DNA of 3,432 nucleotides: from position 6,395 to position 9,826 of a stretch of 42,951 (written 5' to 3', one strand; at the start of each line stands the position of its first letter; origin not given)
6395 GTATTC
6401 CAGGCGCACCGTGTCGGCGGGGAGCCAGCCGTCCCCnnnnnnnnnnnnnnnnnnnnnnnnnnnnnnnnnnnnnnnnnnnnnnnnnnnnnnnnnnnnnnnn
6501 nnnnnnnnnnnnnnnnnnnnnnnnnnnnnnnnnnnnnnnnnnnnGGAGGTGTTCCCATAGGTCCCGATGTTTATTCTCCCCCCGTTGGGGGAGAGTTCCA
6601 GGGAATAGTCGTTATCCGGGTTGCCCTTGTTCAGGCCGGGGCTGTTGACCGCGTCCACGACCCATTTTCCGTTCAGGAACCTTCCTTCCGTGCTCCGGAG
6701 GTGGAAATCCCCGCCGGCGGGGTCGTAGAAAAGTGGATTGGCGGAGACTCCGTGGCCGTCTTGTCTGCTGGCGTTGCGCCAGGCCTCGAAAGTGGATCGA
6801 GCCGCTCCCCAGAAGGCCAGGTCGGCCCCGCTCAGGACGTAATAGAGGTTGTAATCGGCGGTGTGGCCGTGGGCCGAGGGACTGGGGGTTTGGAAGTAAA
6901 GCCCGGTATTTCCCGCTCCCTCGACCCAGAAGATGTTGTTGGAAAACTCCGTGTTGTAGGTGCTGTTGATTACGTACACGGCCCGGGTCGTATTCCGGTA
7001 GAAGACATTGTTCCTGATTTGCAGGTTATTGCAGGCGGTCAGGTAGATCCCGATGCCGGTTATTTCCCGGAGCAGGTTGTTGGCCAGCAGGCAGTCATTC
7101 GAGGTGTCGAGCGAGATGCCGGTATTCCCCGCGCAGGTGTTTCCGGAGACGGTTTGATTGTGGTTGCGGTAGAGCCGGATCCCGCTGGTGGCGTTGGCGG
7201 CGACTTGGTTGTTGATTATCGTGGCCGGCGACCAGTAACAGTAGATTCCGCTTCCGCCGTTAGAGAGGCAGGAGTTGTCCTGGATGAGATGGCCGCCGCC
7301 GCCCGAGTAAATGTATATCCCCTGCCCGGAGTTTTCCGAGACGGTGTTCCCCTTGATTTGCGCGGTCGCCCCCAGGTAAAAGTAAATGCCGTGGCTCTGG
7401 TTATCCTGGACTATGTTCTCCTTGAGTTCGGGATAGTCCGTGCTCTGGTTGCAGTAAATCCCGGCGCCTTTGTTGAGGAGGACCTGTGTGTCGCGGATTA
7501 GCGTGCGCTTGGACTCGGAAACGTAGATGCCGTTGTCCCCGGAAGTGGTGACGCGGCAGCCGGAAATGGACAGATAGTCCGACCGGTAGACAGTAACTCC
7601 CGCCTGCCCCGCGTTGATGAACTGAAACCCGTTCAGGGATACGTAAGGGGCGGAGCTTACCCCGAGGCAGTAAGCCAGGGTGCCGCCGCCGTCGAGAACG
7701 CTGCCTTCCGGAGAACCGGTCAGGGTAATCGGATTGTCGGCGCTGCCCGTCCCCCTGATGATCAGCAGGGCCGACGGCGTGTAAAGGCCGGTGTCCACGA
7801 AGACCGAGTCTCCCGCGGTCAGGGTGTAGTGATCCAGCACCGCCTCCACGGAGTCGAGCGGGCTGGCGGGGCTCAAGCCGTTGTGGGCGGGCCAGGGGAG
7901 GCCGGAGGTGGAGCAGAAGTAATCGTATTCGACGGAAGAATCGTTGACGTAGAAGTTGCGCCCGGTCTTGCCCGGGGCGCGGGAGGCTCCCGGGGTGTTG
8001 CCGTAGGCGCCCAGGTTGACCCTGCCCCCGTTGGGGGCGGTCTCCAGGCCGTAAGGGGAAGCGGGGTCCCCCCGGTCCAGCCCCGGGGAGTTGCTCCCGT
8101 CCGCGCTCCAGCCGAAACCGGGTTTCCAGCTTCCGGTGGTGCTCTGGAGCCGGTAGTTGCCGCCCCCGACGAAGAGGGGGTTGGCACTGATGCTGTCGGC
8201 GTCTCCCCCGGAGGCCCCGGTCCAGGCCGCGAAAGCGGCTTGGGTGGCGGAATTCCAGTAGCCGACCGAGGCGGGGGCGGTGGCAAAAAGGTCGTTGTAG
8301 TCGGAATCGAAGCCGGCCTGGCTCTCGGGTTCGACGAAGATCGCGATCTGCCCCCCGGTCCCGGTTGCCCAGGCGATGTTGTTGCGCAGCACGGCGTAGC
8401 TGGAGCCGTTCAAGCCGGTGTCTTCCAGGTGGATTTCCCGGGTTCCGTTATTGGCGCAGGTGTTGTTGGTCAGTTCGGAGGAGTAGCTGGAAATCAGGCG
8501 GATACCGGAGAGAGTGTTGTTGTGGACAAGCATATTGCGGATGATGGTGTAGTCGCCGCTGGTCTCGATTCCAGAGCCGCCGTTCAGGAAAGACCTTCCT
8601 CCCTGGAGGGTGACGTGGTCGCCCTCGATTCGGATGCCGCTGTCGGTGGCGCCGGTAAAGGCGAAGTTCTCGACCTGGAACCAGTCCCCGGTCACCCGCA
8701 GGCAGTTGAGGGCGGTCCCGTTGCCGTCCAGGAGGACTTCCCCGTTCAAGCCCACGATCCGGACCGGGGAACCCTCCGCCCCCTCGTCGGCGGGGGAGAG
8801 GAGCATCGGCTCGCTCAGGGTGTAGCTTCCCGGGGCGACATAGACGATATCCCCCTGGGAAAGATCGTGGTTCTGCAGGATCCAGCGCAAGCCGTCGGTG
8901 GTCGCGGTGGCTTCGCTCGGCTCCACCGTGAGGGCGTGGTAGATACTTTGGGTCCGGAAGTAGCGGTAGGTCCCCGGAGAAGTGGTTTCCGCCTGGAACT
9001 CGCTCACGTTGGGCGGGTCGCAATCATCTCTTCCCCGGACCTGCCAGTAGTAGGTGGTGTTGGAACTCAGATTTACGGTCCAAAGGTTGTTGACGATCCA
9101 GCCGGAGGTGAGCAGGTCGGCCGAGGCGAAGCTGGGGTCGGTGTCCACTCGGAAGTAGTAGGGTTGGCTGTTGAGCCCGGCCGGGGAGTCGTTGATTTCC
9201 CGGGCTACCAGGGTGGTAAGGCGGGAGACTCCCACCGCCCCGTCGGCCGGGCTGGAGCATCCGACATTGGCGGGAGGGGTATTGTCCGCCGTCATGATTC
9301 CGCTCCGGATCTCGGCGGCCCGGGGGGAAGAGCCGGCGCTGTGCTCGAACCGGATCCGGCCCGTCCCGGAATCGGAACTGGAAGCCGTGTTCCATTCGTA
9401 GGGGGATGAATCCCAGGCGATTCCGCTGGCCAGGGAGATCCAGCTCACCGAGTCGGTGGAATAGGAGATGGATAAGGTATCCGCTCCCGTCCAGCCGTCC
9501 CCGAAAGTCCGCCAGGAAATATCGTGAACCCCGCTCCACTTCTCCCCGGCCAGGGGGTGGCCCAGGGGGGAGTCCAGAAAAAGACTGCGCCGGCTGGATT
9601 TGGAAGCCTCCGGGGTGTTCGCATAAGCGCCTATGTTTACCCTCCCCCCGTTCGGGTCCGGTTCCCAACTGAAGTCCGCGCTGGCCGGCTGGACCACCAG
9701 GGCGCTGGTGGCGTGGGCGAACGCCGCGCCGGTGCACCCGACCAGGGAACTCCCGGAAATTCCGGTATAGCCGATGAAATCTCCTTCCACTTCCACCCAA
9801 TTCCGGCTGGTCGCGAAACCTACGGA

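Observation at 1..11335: Open frame of at least 3,778 codons missing from the ORF track: a giant secreted beta-helix protein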

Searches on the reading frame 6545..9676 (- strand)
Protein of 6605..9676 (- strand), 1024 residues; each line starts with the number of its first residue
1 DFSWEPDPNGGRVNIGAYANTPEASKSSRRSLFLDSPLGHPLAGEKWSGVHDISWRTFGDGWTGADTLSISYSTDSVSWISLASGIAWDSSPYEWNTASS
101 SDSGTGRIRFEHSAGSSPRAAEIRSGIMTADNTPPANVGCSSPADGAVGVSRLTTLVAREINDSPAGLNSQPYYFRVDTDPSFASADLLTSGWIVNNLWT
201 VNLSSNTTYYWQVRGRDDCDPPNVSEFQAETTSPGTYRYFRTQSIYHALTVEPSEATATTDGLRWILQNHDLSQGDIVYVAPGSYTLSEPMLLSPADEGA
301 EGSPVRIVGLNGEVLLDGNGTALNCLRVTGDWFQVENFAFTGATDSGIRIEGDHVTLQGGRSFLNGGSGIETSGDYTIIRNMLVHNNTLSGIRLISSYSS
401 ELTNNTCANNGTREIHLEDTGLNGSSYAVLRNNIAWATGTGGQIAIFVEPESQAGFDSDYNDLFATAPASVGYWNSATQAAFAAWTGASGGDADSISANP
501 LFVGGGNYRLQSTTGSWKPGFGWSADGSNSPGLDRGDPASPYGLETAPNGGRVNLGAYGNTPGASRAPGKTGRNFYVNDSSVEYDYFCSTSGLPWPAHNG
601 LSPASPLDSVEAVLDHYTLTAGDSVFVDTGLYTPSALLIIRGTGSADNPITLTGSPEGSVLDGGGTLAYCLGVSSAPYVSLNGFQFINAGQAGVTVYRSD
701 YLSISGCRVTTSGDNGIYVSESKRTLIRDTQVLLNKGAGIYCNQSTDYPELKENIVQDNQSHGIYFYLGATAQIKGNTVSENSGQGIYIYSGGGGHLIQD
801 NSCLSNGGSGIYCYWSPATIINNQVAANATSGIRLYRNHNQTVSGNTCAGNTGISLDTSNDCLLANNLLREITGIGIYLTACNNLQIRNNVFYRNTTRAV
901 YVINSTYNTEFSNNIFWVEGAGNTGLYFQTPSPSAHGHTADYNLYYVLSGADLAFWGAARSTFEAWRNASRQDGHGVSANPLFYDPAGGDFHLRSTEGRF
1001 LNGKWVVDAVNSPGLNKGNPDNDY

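Call 32: search_solved_structures(query=window:6605-9676:-, max_evalue=0.01, show_alignments=2)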
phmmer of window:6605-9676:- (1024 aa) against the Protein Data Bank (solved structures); distinct sequences matched with E-value up to 0.01: 0.

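Call 62: search_protein_representatives(protein=window:6545-9610:-)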
Query: 1022 residues. Proteins with E-value up to 0.001 (for the whole library): 9638; up to 1e-10: 2106; up to 1e-30: 407. The best 150 are listed.
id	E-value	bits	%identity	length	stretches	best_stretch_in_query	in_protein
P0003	0.0e+00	2578.6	42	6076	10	1-1021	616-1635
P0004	0.0e+00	1122.9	40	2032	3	17-996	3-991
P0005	2.3e-285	965.9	75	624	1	109-678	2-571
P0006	6.2e-260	881.7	35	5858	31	356-552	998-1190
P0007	7.0e-254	861.7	33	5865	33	434-548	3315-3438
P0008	4.2e-253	859.1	34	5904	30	227-549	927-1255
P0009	1.2e-251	854.2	35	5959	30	763-1021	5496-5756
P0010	8.3e-246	834.9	33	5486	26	848-1022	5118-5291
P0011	1.3e-245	834.3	33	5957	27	344-545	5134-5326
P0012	2.1e-245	833.6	33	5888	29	435-546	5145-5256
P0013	5.0e-245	832.3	33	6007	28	355-544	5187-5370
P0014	7.6e-245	831.7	34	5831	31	337-545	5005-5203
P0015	6.6e-244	828.6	34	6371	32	780-1021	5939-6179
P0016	1.0e-241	821.4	33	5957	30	835-1021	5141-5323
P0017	3.1e-241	819.8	32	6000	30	858-1021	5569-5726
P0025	1.2e-232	791.3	36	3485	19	402-546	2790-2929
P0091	5.9e-103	362.0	34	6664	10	498-971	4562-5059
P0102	1.3e-96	341.0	32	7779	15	792-968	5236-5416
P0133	5.2e-80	286.0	33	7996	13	374-547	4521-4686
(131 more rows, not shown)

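Call 63: list_cluster_members(proteins=[P0003, P0004, P0005, P0006, P0009, P0015, P0025, P0091, P0102, P0133])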
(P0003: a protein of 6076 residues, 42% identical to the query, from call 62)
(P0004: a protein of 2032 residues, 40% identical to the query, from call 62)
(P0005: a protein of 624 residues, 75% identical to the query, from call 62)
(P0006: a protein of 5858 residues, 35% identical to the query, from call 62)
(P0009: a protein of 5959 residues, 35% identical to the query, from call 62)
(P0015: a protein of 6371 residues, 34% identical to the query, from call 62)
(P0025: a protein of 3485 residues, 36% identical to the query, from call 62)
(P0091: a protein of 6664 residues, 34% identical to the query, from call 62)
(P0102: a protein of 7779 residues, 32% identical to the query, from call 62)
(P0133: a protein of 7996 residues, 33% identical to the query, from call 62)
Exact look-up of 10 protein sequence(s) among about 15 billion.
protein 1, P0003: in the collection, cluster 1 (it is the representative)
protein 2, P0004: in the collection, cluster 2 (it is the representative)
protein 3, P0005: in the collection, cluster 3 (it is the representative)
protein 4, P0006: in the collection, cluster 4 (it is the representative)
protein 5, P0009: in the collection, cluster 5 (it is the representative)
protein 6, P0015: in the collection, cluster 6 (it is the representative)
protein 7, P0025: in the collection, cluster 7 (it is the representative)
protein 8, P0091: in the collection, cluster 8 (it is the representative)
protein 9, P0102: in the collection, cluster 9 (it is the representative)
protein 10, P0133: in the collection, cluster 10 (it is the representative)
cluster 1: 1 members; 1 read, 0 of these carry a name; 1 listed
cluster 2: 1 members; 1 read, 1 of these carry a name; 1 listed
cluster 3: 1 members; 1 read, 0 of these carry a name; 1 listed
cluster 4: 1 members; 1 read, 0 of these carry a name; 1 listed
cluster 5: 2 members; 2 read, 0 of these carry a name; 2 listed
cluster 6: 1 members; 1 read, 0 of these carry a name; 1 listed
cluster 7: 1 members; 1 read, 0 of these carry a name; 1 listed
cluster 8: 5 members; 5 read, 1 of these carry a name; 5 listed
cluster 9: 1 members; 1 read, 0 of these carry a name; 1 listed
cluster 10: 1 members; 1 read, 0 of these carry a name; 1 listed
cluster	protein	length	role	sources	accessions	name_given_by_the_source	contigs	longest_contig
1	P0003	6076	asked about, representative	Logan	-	-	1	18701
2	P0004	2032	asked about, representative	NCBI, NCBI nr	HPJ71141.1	MAG TPA: right-handed parallel beta-helix repeat-containing protein, partial [bacterium] | right-handed parallel beta-helix repeat-containing protein [bacterium]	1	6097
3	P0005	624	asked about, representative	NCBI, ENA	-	-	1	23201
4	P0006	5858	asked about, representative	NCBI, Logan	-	-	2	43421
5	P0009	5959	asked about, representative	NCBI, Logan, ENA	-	-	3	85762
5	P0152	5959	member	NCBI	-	-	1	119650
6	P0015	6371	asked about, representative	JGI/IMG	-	-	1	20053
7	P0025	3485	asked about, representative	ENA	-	-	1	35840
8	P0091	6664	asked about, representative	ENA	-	-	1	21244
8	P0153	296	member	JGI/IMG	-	hypothetical protein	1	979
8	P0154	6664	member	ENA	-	-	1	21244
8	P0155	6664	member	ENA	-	-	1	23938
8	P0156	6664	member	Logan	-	-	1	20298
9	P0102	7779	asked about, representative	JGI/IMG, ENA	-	-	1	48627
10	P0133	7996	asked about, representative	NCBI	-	-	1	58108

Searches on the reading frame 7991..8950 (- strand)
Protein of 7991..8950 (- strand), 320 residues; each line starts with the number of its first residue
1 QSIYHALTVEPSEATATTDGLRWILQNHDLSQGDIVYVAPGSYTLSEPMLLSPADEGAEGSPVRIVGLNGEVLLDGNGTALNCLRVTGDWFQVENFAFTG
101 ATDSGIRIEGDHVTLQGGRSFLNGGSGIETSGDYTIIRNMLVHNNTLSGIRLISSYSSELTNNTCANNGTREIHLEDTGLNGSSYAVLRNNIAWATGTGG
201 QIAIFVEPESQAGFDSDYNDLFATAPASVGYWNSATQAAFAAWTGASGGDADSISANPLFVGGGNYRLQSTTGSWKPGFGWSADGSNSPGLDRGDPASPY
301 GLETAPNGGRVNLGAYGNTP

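Call 71: search_solved_structures(query=A4, max_evalue=1, show_alignments=2)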
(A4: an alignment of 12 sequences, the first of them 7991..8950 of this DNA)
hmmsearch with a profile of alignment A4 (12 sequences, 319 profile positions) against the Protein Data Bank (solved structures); distinct sequences matched with E-value up to 1: 5.
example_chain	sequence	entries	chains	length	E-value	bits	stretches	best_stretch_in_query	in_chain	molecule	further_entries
4ozy_A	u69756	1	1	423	0.11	15.2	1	94-197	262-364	Poly(beta-D-mannuronate) C5 epimerase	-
4ozz_A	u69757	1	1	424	0.11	15.2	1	94-197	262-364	Poly(beta-D-mannuronate) C5 epimerase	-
4nk6_A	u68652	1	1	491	0.14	14.8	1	94-197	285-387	Poly(beta-D-mannuronate) C5 epimerase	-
4nk8_A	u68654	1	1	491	0.15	14.7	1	94-197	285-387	Poly(beta-D-mannuronate) C5 epimerase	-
5mqp_A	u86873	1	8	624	0.25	13.9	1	29-76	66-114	Glycoside hydrolase BT_1002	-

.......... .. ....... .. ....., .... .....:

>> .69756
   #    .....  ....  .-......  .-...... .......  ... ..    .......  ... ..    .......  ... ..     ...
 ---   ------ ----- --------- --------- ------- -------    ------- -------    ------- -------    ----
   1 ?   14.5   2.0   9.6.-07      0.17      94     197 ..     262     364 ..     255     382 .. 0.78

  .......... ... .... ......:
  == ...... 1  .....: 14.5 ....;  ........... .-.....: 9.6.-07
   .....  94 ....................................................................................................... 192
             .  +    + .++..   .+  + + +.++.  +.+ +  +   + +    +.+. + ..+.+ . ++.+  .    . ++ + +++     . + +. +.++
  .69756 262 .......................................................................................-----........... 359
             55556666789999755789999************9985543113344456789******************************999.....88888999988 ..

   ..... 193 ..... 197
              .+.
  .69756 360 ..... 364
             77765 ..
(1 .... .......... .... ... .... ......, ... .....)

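Call 82: find_homologous_proteins(query=A4, max_evalue=1e-10)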
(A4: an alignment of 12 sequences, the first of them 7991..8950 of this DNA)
Query A4 (12 sequences) (320 aa, profile of the alignment): 7 proteins with E <= 1e-10 among 8000 candidates.
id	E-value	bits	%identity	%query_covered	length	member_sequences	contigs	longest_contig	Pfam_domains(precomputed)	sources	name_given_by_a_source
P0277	6.2e-15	74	58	20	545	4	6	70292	PF08480.17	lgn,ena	-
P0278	2.3e-14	72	56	20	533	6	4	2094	PF13229.13,PF22842.4,PF08480.17,PF05048.20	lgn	-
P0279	2.6e-14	71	53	20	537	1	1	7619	PF13229.13,PF08480.17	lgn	-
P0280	6.6e-12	64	34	63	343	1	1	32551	PF13229.13,PF05048.20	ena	-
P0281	6.6e-12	64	47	22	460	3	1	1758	PF13229.13,PF07602.18,PF22842.4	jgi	jgi:hypothetical protein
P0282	1.7e-11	62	52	20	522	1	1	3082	PF13229.13,PF08480.17,PF05048.20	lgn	-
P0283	2.8e-11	62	33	37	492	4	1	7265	PF13229.13,PF07602.18,PF22842.4,PF05048.20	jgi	jgi:parallel beta-helix repeat protein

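Call 89: search_protein_families(library=phrogs, proteins=[window:7991-8950:-], max_evalue=0.01)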
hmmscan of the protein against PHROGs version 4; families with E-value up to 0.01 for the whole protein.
window:7991-8950:- (320 aa): 2 families
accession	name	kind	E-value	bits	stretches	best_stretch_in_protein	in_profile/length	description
phrog_2234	-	tail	0.0045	16.7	0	90-177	588-696/757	tail spike protein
phrog_7458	-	tail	0.0078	15.5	0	93-169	588-666/732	tail spike protein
